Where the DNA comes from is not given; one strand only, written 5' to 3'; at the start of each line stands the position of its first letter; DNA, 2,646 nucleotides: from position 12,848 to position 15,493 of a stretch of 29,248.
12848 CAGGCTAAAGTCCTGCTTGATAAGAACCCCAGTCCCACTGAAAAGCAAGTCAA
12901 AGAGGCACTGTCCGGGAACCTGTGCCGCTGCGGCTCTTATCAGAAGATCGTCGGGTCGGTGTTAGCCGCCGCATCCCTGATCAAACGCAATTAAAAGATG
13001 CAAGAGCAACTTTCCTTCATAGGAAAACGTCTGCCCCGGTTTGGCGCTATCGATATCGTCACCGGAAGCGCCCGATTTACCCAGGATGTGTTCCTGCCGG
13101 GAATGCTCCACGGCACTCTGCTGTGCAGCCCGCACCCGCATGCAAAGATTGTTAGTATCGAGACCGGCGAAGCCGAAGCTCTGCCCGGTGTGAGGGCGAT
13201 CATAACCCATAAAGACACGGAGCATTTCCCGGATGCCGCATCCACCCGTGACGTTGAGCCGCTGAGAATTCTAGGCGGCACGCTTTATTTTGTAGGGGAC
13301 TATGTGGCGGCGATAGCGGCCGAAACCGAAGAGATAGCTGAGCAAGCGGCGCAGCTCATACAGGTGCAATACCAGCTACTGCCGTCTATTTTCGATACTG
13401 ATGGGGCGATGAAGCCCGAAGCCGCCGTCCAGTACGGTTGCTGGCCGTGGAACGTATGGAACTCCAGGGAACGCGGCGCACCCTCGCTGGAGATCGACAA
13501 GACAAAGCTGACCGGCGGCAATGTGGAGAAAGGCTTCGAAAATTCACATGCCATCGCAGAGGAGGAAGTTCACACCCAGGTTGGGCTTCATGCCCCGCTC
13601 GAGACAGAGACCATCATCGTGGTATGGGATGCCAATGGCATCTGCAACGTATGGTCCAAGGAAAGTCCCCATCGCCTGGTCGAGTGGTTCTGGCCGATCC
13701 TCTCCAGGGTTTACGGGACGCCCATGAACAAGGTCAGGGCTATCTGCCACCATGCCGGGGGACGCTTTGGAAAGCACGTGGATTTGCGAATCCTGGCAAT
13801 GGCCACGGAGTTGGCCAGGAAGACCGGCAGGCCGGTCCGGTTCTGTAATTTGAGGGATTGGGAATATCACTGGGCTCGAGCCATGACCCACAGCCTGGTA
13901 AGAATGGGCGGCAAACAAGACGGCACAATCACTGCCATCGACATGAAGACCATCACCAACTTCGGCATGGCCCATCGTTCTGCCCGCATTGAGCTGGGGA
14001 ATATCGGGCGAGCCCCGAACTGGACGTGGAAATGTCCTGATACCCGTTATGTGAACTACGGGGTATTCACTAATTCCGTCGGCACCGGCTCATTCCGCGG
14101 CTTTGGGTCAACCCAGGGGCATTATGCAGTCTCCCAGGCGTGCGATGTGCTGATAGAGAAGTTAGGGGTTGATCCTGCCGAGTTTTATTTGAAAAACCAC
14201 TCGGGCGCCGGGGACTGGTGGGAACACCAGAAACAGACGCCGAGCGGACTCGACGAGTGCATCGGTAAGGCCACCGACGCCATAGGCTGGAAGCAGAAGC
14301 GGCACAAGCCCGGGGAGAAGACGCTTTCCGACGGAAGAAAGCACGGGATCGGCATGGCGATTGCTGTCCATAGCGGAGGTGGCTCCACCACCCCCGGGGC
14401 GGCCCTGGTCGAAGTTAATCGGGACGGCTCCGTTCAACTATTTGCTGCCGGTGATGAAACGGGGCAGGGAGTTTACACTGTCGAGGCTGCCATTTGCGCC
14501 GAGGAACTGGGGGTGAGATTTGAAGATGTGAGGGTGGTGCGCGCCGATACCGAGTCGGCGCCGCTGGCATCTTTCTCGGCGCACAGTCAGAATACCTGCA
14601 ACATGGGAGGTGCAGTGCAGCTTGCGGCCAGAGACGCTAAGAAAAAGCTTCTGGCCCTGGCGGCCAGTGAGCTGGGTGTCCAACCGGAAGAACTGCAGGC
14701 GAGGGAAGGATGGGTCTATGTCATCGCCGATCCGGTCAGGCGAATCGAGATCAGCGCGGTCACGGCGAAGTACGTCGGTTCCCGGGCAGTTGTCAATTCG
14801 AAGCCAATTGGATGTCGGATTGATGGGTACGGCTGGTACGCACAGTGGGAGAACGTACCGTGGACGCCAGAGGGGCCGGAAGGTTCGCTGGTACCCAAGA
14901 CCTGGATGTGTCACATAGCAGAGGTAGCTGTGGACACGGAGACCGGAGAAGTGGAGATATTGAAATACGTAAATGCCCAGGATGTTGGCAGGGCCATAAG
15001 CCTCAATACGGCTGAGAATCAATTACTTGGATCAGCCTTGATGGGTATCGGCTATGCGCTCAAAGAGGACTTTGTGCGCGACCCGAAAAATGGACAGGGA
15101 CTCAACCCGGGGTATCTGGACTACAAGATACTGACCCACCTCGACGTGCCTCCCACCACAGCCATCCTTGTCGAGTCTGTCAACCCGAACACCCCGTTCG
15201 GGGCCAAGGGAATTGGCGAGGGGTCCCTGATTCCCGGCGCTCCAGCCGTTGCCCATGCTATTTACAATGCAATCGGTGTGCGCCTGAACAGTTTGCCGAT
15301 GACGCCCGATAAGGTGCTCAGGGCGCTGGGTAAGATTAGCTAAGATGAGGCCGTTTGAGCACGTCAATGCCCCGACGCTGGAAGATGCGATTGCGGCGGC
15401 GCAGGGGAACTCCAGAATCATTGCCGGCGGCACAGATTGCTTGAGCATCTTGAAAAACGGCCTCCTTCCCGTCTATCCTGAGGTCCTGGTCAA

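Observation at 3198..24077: Candidate uncharacterised anaerobic N-heterocycle/lactam degradation system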

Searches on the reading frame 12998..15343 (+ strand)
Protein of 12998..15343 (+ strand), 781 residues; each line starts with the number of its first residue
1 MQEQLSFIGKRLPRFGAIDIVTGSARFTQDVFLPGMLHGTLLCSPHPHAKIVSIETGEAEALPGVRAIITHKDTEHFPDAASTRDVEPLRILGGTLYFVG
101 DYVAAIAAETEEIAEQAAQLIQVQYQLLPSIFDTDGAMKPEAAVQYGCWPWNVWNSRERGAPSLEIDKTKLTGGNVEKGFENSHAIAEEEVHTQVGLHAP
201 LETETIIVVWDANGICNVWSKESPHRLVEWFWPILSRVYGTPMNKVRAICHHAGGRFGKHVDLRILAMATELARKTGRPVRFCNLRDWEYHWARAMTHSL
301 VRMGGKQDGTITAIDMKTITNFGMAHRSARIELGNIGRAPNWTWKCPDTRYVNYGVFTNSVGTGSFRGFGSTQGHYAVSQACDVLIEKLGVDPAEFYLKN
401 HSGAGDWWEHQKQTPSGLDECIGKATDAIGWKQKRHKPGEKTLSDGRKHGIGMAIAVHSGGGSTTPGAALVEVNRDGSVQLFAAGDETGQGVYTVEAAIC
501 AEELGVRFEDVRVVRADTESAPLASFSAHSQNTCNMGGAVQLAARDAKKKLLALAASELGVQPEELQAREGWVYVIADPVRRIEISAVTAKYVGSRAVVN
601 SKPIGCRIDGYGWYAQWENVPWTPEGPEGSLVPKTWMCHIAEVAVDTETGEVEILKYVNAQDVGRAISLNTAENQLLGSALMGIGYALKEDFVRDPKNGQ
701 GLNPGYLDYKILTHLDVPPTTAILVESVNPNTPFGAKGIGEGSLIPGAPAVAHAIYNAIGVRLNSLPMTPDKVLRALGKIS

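Call 4: search_protein_families(library=pfam, proteins=[window:12998-15343:+], max_evalue=0.01)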
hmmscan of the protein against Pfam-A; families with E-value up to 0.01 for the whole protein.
window:12998-15343:+ (781 aa): 3 families
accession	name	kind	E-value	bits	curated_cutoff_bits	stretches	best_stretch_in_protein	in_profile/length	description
PF20256.3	MoCoBD_2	-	6e-63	213.4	27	1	424-718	1-283/283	Molybdopterin cofactor-binding domain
PF02738.23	MoCoBD_1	-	1.3e-41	142.7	27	1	170-400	12-243/244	Molybdopterin cofactor-binding domain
PF01315.27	Ald_Xan_dh_C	-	2e-26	92.9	31.3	1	22-128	1-109/110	Aldehyde oxidase and xanthine dehydrogenase, a/b hammerhead domain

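Call 9: search_protein_families(library=ncbifam, proteins=[window:12998-15343:+], max_evalue=0.001)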
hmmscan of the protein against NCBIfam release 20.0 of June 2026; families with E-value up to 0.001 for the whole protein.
window:12998-15343:+ (781 aa): 13 families
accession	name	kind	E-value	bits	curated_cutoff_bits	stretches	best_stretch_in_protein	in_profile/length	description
TIGR03194.1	4hydrxCoA_A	equivalog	3.1e-118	396.2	994.55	1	13-777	2-746/746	4-hydroxybenzoyl-CoA reductase subunit alpha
NF043082.1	XdhA_XDHase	equivalog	1.2e-117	394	780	2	8-587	1-581/758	xanthine dehydrogenase subunit XdhA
NF007426.0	PRK09970.1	equivalog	7.7e-114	381.3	916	2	6-575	4-572/761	xanthine dehydrogenase molybdenum-binding subunit XdhA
TIGR03196.1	pucD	equivalog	1.7e-86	291.2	783.65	1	12-773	7-754/763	xanthine dehydrogenase subunit D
NF041671.1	peri_hyde_PaoC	equivalog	1.8e-79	268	1180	2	3-574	13-552/735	aldehyde oxidoreductase molybdenum-binding subunit PaoC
NF041018.1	glyceraldDH_alpha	equivalog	2.5e-79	267.5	790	1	7-773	2-740/741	glyceraldehyde dehydrogenase subunit alpha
NF045668.1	pterin_aldehy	equivalog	1.4e-78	265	1100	2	3-545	170-712/905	molybdopterin-dependent aldehyde oxidoreductase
TIGR03313.1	Se_sel_red_Mo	hypoth_equivalog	3.9e-75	253.2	1101.9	3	174-562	362-756/951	molybdopterin-dependent oxidoreductase Mo/Fe-S-binding subunit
NF040766.1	CODH_aero_grp5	exception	4.5e-71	240.1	950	2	7-589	4-591/785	aerobic carbon-monoxide dehydrogenase large subunit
TIGR03311.1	Se_dep_XDH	equivalog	1.9e-68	231.4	830.45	2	6-559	160-686/848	selenium-dependent xanthine dehydrogenase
TIGR02965.1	xanthine_xdhB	equivalog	8.5e-57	192.8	849.5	1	17-776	10-753/758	xanthine dehydrogenase molybdopterin binding subunit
TIGR02416.1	CO_dehy_Mo_lg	equivalog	5.5e-51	173.6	991.15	1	20-773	5-767/770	aerobic carbon-monoxide dehydrogenase large subunit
TIGR02969.1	mam_aldehyde_ox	subfamily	1.2e-38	132.3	1912.3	1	7-551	575-1102/1330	aldehyde oxidase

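Call 13: search_solved_structures(query=window:12998-15343:+, show_alignments=1)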
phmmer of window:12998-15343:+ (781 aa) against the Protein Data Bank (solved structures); distinct sequences matched with E-value up to 0.001: 42.
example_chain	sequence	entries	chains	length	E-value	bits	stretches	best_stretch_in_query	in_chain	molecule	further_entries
1rm6_A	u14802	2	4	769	4.7e-71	243.3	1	6-777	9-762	4-hydroxybenzoyl-CoA reductase alpha subunit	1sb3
7dqx_A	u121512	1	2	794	4.2e-60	207.1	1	6-774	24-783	6-hydroxypseudooxynicotine dehydrogenase complex subunit gamma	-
5g5h_C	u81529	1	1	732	8.7e-55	189.5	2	3-573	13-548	Aldehyde oxidoreductase molybdenum-binding subunit PaoC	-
5g5g_C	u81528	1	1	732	2.8e-54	187.8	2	3-573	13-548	PUTATIVE XANTHINE DEHYDROGENASE YAGS FAD-BINDING SUBUNIT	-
3hrd_B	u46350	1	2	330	6.4e-52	180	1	458-776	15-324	Nicotinate dehydrogenase medium molybdopterin subunit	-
1t3q_B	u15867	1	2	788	1.8e-47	165.3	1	13-777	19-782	quinoline 2-oxidoreductase large subunit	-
1sij_A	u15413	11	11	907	2.7e-47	164.7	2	9-547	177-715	Aldehyde oxidoreductase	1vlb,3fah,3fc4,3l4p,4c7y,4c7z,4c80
8uem_A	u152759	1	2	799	4.8e-47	163.9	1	20-777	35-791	Carbon monoxide dehydrogenase (Large chain), CoxL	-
5y6q_C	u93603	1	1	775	7.5e-47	163.3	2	197-563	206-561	Aldehyde oxidase large subunit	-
1dgj_A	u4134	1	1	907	2.5e-45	158.3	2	9-544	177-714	ALDEHYDE OXIDOREDUCTASE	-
1n5w_B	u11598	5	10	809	1.1e-43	152.9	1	3-760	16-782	Carbon monoxide dehydrogenase large chain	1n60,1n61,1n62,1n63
1zxi_B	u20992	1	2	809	1.4e-43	152.4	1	3-760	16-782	Carbon monoxide dehydrogenase large chain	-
4zoh_A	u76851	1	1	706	1e-41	146.3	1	7-770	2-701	Putative oxidoreductase molybdopterin-binding subunit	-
7opn_A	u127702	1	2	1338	2.4e-37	131.9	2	8-551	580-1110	Aldehyde oxidase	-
28mb_A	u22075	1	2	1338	2.4e-37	131.8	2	8-550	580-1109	Aldehyde oxidase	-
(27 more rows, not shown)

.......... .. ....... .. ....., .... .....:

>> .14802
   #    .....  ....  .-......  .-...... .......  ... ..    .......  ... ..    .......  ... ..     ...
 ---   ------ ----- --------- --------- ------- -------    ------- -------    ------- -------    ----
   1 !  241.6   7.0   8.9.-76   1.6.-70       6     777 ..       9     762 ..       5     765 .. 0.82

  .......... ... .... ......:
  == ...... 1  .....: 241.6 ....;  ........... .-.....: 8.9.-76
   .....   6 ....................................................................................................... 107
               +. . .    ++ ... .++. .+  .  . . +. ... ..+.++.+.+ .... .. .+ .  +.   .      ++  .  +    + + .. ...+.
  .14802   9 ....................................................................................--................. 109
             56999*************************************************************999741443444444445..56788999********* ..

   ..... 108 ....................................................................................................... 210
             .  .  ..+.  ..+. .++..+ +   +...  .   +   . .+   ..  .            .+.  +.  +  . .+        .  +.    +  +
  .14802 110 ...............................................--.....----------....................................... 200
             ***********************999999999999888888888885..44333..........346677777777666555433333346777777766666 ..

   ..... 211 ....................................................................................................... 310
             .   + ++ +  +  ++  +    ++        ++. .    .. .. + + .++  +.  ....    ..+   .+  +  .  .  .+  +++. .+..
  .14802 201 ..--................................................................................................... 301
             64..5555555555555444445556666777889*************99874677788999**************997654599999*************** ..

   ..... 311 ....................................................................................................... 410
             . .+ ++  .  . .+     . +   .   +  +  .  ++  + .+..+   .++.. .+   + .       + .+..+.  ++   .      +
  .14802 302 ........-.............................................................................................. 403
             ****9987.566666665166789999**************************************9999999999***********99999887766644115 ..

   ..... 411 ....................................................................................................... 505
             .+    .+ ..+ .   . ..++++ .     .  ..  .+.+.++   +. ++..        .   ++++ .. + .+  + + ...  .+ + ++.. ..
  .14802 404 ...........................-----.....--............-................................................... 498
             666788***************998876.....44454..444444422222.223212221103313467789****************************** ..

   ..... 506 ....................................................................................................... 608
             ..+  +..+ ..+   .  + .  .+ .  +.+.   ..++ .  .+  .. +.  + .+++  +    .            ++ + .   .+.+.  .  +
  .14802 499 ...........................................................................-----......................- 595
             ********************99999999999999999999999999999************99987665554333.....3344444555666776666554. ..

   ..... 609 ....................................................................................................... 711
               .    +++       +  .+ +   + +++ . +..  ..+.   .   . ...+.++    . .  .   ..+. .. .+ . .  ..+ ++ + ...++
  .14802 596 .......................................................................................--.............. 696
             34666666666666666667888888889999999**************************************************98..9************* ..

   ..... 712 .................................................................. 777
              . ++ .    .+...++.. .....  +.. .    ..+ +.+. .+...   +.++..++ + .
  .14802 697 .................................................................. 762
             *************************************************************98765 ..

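Call 17: find_encoding_contigs(protein=window:12998-15343:+, flank=10000, max_places=6)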
Protein window:12998-15343:+ (781 aa): no gene with exactly this product is on record in the collection.

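Call 18: find_homologous_proteins(query=window:12998-15343:+, max_evalue=1e-30)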
Query window:12998-15343:+ (781 aa): 3695 proteins with E <= 1e-30 among 8000 candidates; the best 120 are listed.
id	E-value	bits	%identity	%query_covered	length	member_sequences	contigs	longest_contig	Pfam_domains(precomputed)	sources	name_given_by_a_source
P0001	0.0e+0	1823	100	100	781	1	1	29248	PF02738.24,PF20256.4,PF01315.28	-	-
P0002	0.0e+0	1530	82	100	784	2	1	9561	PF02738.24,PF20256.4,PF01315.28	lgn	-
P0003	0.0e+0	1498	81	100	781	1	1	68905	PF02738.24,PF20256.4,PF01315.28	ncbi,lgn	-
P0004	0.0e+0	1463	78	100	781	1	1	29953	PF02738.24,PF20256.4,PF01315.28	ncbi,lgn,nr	ncbi:MAG: xanthine dehydrogenase family protein molybdopterin-binding subunit [Chloroflexi bacterium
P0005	0.0e+0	1436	77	100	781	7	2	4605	PF02738.24,PF20256.4,PF01315.28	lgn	-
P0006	0.0e+0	1409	75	100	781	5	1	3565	PF02738.24,PF20256.4,PF01315.28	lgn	-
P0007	0.0e+0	1404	75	100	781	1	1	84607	PF02738.24,PF20256.4,PF01315.28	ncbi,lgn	ncbi:MAG: xanthine dehydrogenase family protein molybdopterin-binding subunit [Thermodesulfobacterio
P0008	0.0e+0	1397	74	100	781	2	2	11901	PF02738.24,PF20256.4,PF01315.28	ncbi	-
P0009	0.0e+0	1393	74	100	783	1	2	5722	PF02738.24,PF20256.4,PF01315.28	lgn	-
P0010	0.0e+0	1388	74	100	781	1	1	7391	PF02738.24,PF20256.4,PF01315.28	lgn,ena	-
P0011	0.0e+0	1374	74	100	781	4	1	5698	PF02738.24,PF20256.4,PF01315.28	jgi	jgi:CO/xanthine dehydrogenase Mo-binding subunit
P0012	0.0e+0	1366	72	100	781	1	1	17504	PF02738.24,PF20256.4,PF01315.28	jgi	jgi:xanthine dehydrogenase molybdenum-binding subunit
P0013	0.0e+0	1363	73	100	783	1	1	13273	PF02738.24,PF20256.4,PF01315.28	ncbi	-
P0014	0.0e+0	1358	73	100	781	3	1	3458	PF02738.24,PF20256.4,PF01315.28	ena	-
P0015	0.0e+0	1353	72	100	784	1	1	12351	PF02738.24,PF20256.4,PF01315.28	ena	-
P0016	0.0e+0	1352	72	100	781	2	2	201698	PF02738.24,PF20256.4,PF01315.28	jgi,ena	-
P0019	0.0e+0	1330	71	100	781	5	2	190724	PF02738.24,PF20256.4,PF01315.28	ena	-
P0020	0.0e+0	1306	71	100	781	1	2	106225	PF02738.24,PF20256.4,PF01315.28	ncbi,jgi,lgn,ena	-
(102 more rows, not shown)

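Call 19: find_encoding_contigs(protein=P0003, flank=10000, max_places=2)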
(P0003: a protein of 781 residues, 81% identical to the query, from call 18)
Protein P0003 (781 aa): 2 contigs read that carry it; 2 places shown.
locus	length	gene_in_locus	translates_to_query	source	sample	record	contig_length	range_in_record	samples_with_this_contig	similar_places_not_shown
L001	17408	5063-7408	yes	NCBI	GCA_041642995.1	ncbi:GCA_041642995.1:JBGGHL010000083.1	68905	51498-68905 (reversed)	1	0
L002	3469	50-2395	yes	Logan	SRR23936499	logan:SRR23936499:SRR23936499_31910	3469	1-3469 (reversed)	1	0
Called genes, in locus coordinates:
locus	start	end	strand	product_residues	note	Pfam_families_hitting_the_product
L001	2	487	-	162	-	?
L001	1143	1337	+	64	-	-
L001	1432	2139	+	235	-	PF05175:MTS (weak), PF13489:Methyltransf_23, PF02353:CMAS, PF03848:TehB, PF13649:Methyltransf_25, PF13847:Methyltransf_31, PF08241:Methyltransf_11, PF08242:Methyltransf_12, +1 more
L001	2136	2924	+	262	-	PF00753:Lactamase_B (faint), PF13483:Lactamase_B_3, PF12706:Lactamase_B_2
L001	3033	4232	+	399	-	PF01547:SBP_bac_1, PF13531:SBP_bac_11, PF13416:SBP_bac_8, PF13343:SBP_bac_6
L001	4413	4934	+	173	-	PF13085:Fer2_3 (weak), PF01799:Fer2_2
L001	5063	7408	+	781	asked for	PF01315:Ald_Xan_dh_C, PF02738:MoCoBD_1, PF20256:MoCoBD_2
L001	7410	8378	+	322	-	PF00941:FAD_binding_5, PF03450:CO_deh_flav_C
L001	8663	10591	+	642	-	PF00724:Oxidored_FMN, PF00890:FAD_binding_2 (faint), PF07992:Pyr_redox_2, PF12831:FAD_oxidored (weak), PF13450:NAD_binding_8 (weak), PF13738:Pyr_redox_3, PF00070:Pyr_redox, PF01266:DAO (weak), +5 more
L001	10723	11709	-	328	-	PF18914:DUF5666 (weak)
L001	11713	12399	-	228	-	PF13490:zf-HC2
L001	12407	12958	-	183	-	PF04542:Sigma70_r2, PF08281:Sigma70_r4_2, PF04545:Sigma70_r4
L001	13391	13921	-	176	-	PF01814:Hemerythrin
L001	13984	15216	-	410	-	PF10006:DUF2249, PF04282:DUF438, PF01814:Hemerythrin, PF10006:DUF2249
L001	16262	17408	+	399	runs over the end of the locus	PF00009:GTP_EFTU, PF03144:GTP_EFTU_D2, PF03143:GTP_EFTU_D3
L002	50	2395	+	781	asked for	PF01315:Ald_Xan_dh_C, PF02738:MoCoBD_1, PF20256:MoCoBD_2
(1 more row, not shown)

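Call 20: find_encoding_contigs(protein=P0007, flank=10000, max_places=2)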
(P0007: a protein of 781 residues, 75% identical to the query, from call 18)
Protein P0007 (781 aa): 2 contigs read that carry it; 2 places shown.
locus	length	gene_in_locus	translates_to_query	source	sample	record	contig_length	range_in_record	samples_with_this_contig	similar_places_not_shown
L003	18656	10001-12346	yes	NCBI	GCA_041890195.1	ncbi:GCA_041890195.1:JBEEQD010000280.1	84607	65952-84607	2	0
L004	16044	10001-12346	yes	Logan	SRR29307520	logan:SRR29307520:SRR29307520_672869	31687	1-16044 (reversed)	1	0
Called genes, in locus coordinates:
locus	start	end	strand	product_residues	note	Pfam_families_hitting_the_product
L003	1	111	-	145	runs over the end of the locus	PF13240:Zn_Ribbon_1 (weak), PF03706:LPG_synthase_TM (weak), PF14110:DUF4282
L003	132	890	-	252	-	PF12773:DZR (weak), PF13240:Zn_Ribbon_1 (weak)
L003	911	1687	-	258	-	PF02146:SIR2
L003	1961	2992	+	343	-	PF04055:Radical_SAM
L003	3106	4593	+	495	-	PF00171:Aldedh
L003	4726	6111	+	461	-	PF00072:Response_reg, PF03331:LpxC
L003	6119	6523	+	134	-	PF12728:HTH_17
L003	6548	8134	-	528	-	PF17767:NAPRTase_N, PF17956:NAPRTase_C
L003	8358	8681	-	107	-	PF02452:PemK_toxin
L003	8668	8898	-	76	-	-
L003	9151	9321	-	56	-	-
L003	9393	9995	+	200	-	PF01799:Fer2_2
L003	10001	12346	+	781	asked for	PF01315:Ald_Xan_dh_C, PF02738:MoCoBD_1, PF20256:MoCoBD_2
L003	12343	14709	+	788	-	PF00941:FAD_binding_5, PF14691:Fer4_20, PF01946:Thi4 (weak), PF01266:DAO (weak), PF07992:Pyr_redox_2, PF13450:NAD_binding_8, PF00070:Pyr_redox (weak), PF03450:CO_deh_flav_C, +4 more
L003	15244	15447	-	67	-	-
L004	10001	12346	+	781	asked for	PF01315:Ald_Xan_dh_C, PF02738:MoCoBD_1, PF20256:MoCoBD_2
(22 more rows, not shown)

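Call 21: find_encoding_contigs(protein=P0016, flank=10000, max_places=2)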
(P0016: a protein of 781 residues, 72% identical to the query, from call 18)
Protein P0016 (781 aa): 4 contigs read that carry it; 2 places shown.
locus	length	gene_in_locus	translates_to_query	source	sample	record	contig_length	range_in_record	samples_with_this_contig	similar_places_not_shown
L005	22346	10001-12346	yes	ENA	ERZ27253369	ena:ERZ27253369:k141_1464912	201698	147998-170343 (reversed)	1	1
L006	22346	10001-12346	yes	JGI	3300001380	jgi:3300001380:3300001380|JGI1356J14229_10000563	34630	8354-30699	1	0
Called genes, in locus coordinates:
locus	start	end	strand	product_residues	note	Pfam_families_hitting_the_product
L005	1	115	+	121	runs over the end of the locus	-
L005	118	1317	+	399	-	PF00108:Thiolase_N, PF08545:ACP_syn_III (faint), PF22691:Thiolase_C_1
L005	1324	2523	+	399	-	PF00108:Thiolase_N (weak), PF02803:Thiolase_C (faint), PF08545:ACP_syn_III (faint), PF22691:Thiolase_C_1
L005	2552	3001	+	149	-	PF12172:zf-ChsH2 (weak), PF01796:OB_ChsH2_C (weak)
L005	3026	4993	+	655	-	PF02730:AFOR_N, PF01314:AFOR_C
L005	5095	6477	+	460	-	PF03972:MmgE_PrpD_N, PF19305:MmgE_PrpD_C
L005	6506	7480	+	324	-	PF03401:TctC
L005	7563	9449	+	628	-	PF02730:AFOR_N, PF01314:AFOR_C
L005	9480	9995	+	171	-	PF13085:Fer2_3 (weak), PF00111:Fer2 (weak), PF01799:Fer2_2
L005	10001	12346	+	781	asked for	PF01315:Ald_Xan_dh_C, PF02738:MoCoBD_1, PF20256:MoCoBD_2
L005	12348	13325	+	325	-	PF00941:FAD_binding_5, PF03450:CO_deh_flav_C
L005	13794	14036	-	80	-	-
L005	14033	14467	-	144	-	-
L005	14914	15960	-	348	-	PF14267:DUF4357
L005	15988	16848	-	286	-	PF14022:DUF4238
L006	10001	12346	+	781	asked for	PF01315:Ald_Xan_dh_C, PF02738:MoCoBD_1, PF20256:MoCoBD_2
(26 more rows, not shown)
